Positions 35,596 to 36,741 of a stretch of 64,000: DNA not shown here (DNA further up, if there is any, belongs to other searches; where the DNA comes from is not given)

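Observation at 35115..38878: Small charged protein, then membrane-anchored HerA/DUF87 ATPase with long coiled-coil tail, then XPD-like helicase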

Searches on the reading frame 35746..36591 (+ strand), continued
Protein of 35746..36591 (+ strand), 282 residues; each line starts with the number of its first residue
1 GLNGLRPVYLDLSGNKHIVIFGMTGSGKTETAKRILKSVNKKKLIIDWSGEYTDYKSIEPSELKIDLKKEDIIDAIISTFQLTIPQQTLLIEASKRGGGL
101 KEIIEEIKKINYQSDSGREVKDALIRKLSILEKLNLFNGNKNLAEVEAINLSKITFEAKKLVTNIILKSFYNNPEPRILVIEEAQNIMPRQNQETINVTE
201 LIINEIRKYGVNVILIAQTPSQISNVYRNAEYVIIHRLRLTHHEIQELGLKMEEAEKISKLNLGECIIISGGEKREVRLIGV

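Call 60: find_related_loci(query=A3, collection=metagenome_contigs, flank=8000)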
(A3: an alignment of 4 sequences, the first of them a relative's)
Query A3 (425 aa) in metagenome_contigs; peptide patterns used: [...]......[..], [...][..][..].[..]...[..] (x = any residue, [..] = any of these).
600 stretches matched a pattern (row limit reached: there are more); 17 encode a relative of the query (tblastn E <= 1e-3); 17 distinct loci.
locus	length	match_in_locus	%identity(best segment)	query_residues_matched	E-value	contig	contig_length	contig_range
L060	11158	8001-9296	46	8-421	5e-126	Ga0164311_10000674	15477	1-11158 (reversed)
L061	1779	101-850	54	63-308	2e-84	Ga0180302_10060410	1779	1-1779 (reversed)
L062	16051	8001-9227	61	7-422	2e-161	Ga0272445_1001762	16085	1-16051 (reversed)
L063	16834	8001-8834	49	15-308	1e-76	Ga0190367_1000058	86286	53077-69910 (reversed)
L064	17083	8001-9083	39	14-386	7e-61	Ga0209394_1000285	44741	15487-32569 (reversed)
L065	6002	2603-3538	29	30-314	2e-30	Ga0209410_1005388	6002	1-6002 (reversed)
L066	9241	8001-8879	27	32-294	1e-11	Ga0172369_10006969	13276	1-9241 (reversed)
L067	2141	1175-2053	28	32-294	1e-11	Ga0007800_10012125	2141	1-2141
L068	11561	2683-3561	27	32-294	3e-11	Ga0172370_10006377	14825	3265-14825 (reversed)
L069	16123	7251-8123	27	32-288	5e-10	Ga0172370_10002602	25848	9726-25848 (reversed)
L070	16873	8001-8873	27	32-288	5e-10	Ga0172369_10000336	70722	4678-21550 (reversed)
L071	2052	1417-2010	29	32-194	3e-8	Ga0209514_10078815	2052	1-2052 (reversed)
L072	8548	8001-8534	27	32-184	4e-6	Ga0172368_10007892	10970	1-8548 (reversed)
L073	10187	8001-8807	26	22-254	5e-6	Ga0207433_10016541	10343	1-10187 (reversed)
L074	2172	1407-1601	39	32-95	6e-6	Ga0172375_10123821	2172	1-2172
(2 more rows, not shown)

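Call 63: find_homologous_proteins(query=P0033, max_evalue=1e-10)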
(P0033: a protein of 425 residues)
Query P0033 (425 aa): 10 proteins with E <= 1e-10 among 8000 candidates.
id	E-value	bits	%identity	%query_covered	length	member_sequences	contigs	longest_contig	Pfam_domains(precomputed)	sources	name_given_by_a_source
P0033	2.0e-271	918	100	100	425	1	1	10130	PF01935.24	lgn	-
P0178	1.0e-209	715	77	100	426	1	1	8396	PF01935.24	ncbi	ncbi:MAG: DUF87 domain-containing protein [Candidatus Nezhaarchaeales archaeon]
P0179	3.9e-196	670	73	98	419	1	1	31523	PF01935.24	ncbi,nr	ncbi:MAG: ATP-binding protein [Candidatus Nezhaarchaeota archaeon]|nr:ATP-binding protein [Candidatu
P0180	1.3e-166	573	63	98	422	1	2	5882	PF01935.24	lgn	-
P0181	3.6e-154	532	58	98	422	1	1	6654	PF01935.24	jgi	-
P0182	5.9e-154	531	60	97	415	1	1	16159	PF01935.24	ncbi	-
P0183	9.3e-152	524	61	98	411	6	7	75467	PF01935.24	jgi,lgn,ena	jgi:DNA helicase HerA-like ATPase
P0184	3.3e-120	420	49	98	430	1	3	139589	PF01935.24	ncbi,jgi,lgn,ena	-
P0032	2.3e-118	414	63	70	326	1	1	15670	PF01935.24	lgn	-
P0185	1.4e-117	411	46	97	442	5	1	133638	PF01935.24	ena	-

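Call 72: search_protein_families(library=pfam, proteins=[L073:659-1333:+, L073:1326-1916:+, L073:2544-3470:+, L073:3534-5048:+, L073:5363-6466:+, L073:6499-7182:+, L073:7269-9281:+, L059:9088-9507:+], max_evalue=0.01)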
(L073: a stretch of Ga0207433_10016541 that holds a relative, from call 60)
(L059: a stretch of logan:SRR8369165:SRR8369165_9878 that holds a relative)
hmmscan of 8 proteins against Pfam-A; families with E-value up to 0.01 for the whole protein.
L073:659-1333:+ (224 aa): 0 families

L073:1326-1916:+ (196 aa): 0 families

L073:2544-3470:+ (308 aa): 11 families
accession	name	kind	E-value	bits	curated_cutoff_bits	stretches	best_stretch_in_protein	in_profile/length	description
PF01935.23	DUF87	-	9.4e-08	32.9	23.2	1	43-172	22-121/220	Helicase HerA, central domain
PF13191.12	AAA_16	-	1.1e-05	26.4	32.6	1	39-136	19-103/167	AAA ATPase domain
PF13604.12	AAA_30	-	1.4e-05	25.4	27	0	136-248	53-122/191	AAA domain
PF25199.1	nSTAND_NTPase5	-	2.7e-05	24.4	34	0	191-251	19-79/145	Novel STAND NTPase 5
PF20720.3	nSTAND3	-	0.00032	20.9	27.2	1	46-73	19-46/155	Novel STAND NTPase 3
PF13401.12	AAA_22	-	0.00049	20.9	27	1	45-85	6-33/130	AAA domain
PF01580.24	FtsK_SpoIIIE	-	0.0019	18.1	24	1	39-67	33-62/221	FtsK/SpoIIIE family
PF13671.12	AAA_33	-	0.007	17.1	27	0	47-65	2-20/143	AAA domain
PF01213.24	CAP_N-CM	-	0.0075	17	19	0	157-177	7-21/43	CAP N-terminal conserved motif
PF05729.18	NACHT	-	0.0092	16.3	26.7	0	47-76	3-32/167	NACHT domain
PF00005.33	ABC_tran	-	0.0098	16.9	25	0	46-66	13-33/137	ABC transporter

L073:3534-5048:+ (504 aa): 3 families
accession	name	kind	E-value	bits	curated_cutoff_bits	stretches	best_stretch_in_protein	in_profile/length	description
PF13307.12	Helicase_C_2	-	3.7e-08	34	25.3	1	382-479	63-166/170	Helicase C-terminal domain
PF00270.35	DEAD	-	1.6e-05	25.1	26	1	20-55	3-43/167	DEAD/DEAH box helicase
PF04851.21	ResIII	-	4.2e-05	24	22.5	1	11-55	2-47/164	Type III restriction enzyme, res subunit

L073:5363-6466:+ (367 aa): 0 families

L073:6499-7182:+ (227 aa): 0 families

L073:7269-9281:+ (670 aa): 5 families
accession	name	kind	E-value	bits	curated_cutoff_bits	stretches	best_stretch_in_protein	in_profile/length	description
PF01935.23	DUF87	-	1.2e-06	29.3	23.2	1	254-407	26-166/220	Helicase HerA, central domain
PF13191.12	AAA_16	-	7.9e-06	26.9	32.6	1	245-364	19-104/167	AAA ATPase domain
PF13401.12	AAA_22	-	2.7e-05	24.9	27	0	251-281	5-33/130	AAA domain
PF12747.12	DdrB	-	0.0069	16.6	25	0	361-441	6-85/132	DdrB-like protein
PF01580.24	FtsK_SpoIIIE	-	0.0081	16.1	24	0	252-284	40-72/221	FtsK/SpoIIIE family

L059:9088-9507:+ (139 aa): 5 families
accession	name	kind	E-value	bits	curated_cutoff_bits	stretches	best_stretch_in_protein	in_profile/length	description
PF20649.3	COG5_C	-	0.0015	19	24.7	1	20-97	39-107/186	Conserved oligomeric Golgi complex subunit 5, C-terminal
PF04912.19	Dynamitin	-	0.002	17.9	31.8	1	30-74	79-122/396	Dynamitin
PF10498.14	IFT57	-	0.0063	16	40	1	28-83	287-339/360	Intra-flagellar transport protein 57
PF18595.6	Nuf2_DHR10-like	-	0.0065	17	28.4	1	7-78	20-89/117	Nuf2, DHR10-like domain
PF20459.4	DUF6712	-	0.0089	16.4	25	0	27-59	74-106/121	Family of unknown function (DUF6712)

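Call 92: search_protein_families(library=ncbifam, proteins=[L056:2765-3016:+, L057:2398-2637:+, L059:7775-8011:+, L056:47-1099:+, L057:813-1559:+, L057:1561-2343:+, L057:5652-6254:+], max_evalue=1)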
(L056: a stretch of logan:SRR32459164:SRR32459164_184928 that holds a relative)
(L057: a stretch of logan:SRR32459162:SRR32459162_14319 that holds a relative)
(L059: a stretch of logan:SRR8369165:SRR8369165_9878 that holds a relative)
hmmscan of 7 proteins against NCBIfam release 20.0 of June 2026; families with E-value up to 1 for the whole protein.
L056:2765-3016:+ (83 aa): 0 families

L057:2398-2637:+ (79 aa): 2 families
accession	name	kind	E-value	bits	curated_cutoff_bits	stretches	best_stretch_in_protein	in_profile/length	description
NF001957.0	PRK00733.3-2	equivalog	0.012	14.2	945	1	1-63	32-94/651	sodium-translocating pyrophosphatase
TIGR02599.1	TIGR02599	subfamily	0.051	12.8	256.5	1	21-74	7-57/361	Verru_Chthon cassette protein C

L059:7775-8011:+ (78 aa): 3 families
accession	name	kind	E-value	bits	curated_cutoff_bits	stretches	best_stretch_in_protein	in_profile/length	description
NF011714.0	PRK15135.1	subfamily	0.0016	18.2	319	1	11-69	6-65/228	histidine ABC transporter permease HisQ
TIGR01726.1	HEQRo_perm_3TM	subfamily_domain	0.034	14.7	42.2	1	12-45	3-36/99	ABC transporter permease subunit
NF007028.0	PRK09494.1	equivalog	0.043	13.6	303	1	10-53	11-55/219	glutamine ABC transporter permease GlnP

L056:47-1099:+ (350 aa): 35 families (the best 25 are shown)
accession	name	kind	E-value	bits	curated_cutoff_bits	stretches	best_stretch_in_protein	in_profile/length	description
NF058587.1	archaellum_moto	equivalog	7.3e-25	87.7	550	1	42-271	234-454/527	archaellum flagellar ATPase motor FlaI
TIGR03819.1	heli_sec_ATPase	hypoth_equivalog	3.4e-14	52.8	373.15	1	11-189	109-279/340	TadA family conjugal transfer-associated ATPase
NF053672.1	bindosome_BasE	exception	3.7e-11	42.4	1000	1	32-206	218-388/512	bindosome assembly system ATPase subunit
TIGR02782.1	TrbB_P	equivalog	5e-10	39.2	304.55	1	14-246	70-294/303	P-type conjugative transfer ATPase TrbB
TIGR02788.1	VirB11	equivalog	1.6e-08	34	249.95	1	75-201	135-257/308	P-type DNA transfer ATPase VirB11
NF041000.1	ATPase_ComGA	equivalog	3.1e-07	29.7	300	1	79-206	121-242/267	competence type IV pilus ATPase ComGA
NF010469.0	PRK13894.1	subfamily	1e-06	28.4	508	1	46-200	112-258/320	conjugal transfer ATPase TrbB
TIGR02858.1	spore_III_AA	equivalog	5e-05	22.7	281.3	1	84-210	113-244/272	stage III sporulation protein AA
NF010335.0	PRK13764.1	equivalog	0.0001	21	340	1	83-212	262-380/613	ATPase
NF010407.0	PRK13833.1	subfamily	0.00017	21.2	499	1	49-205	110-258/323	conjugal transfer protein TrbB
TIGR01420.1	pilT_fam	subfamily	0.00025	20.4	319.1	1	86-207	124-240/343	PilT/PilU family type 4a pilus ATPase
NF010475.0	PRK13900.1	equivalog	0.00046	19.4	389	1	75-172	151-245/333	type IV secretion system ATPase VirB11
TIGR02533.1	type_II_gspE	equivalog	0.0012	17.6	630.25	1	87-206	246-356/486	type II secretion system ATPase GspE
TIGR02525.1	plasmid_TraJ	equivalog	0.0018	17.3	368.3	1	88-208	153-271/372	plasmid transfer ATPase TraJ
TIGR03185.1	DNA_S_dndD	equivalog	0.0025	16.4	245.85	1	84-108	28-52/650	DNA sulfur modification protein DndD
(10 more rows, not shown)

L057:813-1559:+ (248 aa): 0 families

L057:1561-2343:+ (260 aa): 0 families

L057:5652-6254:+ (200 aa): 85 families (the best 25 are shown)
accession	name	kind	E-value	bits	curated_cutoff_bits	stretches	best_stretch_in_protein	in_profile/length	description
NF003012.0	PRK03839.1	equivalog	1.9e-25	89.8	152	1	13-185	2-166/180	putative kinase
NF005250.0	PRK06761.1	equivalog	4.2e-06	26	270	1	10-49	2-41/282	hypothetical protein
TIGR02173.1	cyt_kin_arch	equivalog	9.2e-06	25.8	102.1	1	13-161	2-146/169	(d)CMP kinase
NF010553.0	PRK13947.1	equivalog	2.8e-05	24.4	204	1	13-173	3-167/173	shikimate kinase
NF010248.0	PRK13695.1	equivalog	6.6e-05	22.7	156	1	13-40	5-32/180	NTPase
NF006746.0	PRK09270.1-5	subfamily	6.8e-05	21.9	250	1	6-40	16-50/210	nucleoside/nucleotide kinase family protein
NF053622.1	ATPseBagAMYCTU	equivalog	9.3e-05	22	400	1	9-50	5-45/325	ATPase BagA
TIGR01448.2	helicase_RecD2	equivalog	0.00014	20.1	500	1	10-39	330-359/713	SF1B family DNA helicase RecD2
TIGR01447.1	recD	equivalog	0.00016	20.4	310.15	1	10-34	162-186/597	exodeoxyribonuclease V subunit alpha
TIGR03877.1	thermo_KaiC_1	hypoth_equivalog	0.00023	20.7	307.25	1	6-30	17-41/238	KaiC domain-containing protein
TIGR03574.1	selen_PSTK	equivalog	0.00043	19.8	290.5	1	13-44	1-32/249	L-seryl-tRNA(Sec) kinase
NF006743.0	PRK09270.1-2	equivalog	0.00054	19.1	227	1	9-36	26-53/217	nucleoside/nucleotide kinase family protein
NF011057.0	PRK14489.1-2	subfamily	0.00064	19.1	541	1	8-47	199-238/363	bifunctional molybdenum cofactor guanylyltransferase MobA/molybdopterin-guanine dinucleotide biosynthesis adaptor protein MobB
NF010335.0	PRK13764.1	equivalog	0.00089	17.9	340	1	11-35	263-287/613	ATPase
TIGR03880.1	KaiC_arch_3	hypoth_equivalog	0.0011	18.5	249.45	1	5-29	10-34/224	KaiC domain-containing protein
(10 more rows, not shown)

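Call 97: search_protein_families(library=pfam, proteins=[L062:2724-3671:+, L062:1675-2181:+, L062:2178-2567:+, L062:3668-4057:+, L062:4038-6131:+, L062:7730-7984:+], max_evalue=0.01)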
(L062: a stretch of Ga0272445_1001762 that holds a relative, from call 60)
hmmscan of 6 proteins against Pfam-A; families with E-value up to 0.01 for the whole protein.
L062:2724-3671:+ (315 aa): 1 family
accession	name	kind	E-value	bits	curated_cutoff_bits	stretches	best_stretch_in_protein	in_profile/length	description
PF00382.24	TFIIB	-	4.9e-07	30.1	23.6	1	231-307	19-90/92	Transcription factor TFIIB repeat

L062:1675-2181:+ (168 aa): 1 family
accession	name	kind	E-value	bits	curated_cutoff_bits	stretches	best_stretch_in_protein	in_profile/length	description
PF13184.12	KH_5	-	1.4e-05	25.6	27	1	85-120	32-68/69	NusA-like KH domain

L062:2178-2567:+ (129 aa): 1 family
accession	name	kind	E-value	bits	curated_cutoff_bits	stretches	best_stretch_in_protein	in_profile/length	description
PF16992.11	RNA_pol_RpbG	-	0.0062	17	27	1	11-125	4-117/119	DNA-directed RNA polymerase, subunit G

L062:3668-4057:+ (129 aa): 1 family
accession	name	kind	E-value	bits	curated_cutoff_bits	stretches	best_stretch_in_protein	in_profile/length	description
PF07499.19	RuvA_C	-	0.0011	19.9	24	0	26-45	10-29/47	RuvA, C-terminal domain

L062:4038-6131:+ (697 aa): 2 families
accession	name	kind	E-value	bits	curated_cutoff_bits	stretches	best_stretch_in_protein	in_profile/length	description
PF00437.27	T2SSE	-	7e-12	45.1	24.9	1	397-583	92-265/370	Type II/IV secretion system protein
PF13401.12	AAA_22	-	0.0058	17.4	27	0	451-539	5-95/130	AAA domain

L062:7730-7984:+ (84 aa): 0 families

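Call 99: search_dna_similar(query=window:35746-36591:+, collection=plasmids, mode=protein, max_evalue=0.001, max_rows=15)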
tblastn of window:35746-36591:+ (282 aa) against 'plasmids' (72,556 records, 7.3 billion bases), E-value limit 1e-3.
Records with a match: 7; places in all: 7; records where one place covers at least 80% of the query: 0.
Best place of each record, by identity: <60% 7.
By first word of the organism name: Bradyrhizobium 5; Methylotuvimicrobium 1; Pantoea 1.
By predicted mobility (MOB-suite, as given by PLSDB): conjugative 4; mobilizable 2; non-mobilizable 1.
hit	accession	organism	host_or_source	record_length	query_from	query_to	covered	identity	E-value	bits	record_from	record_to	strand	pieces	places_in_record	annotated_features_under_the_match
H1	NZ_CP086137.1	Bradyrhizobium barranii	Glycine max cv. AC Orford,Cell ...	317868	17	218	72%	24.0%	2e-4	50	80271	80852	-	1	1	DUF87 domain-containing protein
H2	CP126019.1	Bradyrhizobium japonicum USDA 123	Glycine max,soybean,root nodule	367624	17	218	72%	24.0%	2e-4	50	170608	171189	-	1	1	DUF87 domain-containing protein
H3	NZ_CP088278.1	Bradyrhizobium barranii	Glycine max cv. AC Glengarry,cell ...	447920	17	218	72%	24.0%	4e-4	49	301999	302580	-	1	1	DUF87 domain-containing protein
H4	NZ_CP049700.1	Bradyrhizobium barranii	Glycine max cv. AC Glengarry,cell ...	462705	17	218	72%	24.0%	4e-4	49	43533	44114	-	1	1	DUF87 domain-containing protein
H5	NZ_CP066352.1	Bradyrhizobium japonicum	Glycine max,DNA isolated from pure ...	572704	17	218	72%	23.5%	1e-4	50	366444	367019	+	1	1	DUF87 domain-containing protein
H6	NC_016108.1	Methylotuvimicrobium alcaliphilum 20Z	-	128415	134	272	49%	26.7%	3e-4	49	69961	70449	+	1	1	ATP-binding protein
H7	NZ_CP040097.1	Pantoea sp. SO10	whole organism,soil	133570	137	272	48%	25.3%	4e-4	49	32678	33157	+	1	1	ATP-binding protein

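Call 100: search_dna_similar(query=window:35746-36591:+, collection=phages, mode=protein, max_evalue=0.001, max_rows=15)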
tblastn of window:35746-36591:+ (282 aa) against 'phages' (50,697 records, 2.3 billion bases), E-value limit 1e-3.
No match.
